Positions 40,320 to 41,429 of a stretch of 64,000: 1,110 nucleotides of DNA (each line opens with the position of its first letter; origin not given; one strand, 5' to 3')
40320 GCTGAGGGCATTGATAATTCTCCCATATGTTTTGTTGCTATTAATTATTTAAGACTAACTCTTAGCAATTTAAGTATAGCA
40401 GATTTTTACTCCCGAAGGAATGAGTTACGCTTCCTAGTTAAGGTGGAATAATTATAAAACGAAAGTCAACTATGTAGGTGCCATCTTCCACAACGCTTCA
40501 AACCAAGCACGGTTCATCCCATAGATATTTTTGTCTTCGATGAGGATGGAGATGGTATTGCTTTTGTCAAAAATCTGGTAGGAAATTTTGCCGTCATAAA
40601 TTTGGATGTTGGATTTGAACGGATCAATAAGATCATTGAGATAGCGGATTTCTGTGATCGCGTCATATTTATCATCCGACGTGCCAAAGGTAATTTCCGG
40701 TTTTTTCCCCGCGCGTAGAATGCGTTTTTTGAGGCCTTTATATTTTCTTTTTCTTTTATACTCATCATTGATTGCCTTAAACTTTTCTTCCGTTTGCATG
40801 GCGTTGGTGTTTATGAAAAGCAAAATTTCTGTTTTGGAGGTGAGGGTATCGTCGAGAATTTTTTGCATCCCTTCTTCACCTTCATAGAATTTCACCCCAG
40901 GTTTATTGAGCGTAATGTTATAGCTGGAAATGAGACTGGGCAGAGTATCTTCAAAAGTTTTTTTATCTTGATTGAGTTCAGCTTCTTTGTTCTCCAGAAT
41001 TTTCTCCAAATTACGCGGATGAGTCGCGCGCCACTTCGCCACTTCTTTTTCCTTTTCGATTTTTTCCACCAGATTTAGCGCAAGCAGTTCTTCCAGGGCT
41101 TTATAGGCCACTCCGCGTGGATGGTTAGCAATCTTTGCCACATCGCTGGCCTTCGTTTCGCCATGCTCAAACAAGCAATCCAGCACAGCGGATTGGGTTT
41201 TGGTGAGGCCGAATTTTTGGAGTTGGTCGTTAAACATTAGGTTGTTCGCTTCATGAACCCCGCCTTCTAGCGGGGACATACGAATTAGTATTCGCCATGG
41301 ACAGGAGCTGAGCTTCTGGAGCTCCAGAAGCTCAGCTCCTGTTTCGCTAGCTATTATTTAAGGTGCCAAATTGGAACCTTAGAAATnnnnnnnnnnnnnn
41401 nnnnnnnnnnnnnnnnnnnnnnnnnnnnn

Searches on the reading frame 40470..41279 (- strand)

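Call 17: search_protein_families(library=pfam, proteins=[window:40470-41279:-], max_evalue=0.001)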
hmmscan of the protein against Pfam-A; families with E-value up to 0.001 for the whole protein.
window:40470-41279:- (269 aa): 1 family
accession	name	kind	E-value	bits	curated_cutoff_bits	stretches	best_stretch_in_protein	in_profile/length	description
PF01978.25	TrmB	-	2.9e-11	43.5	25.6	1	20-88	1-67/68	Sugar-specific transcriptional regulator TrmB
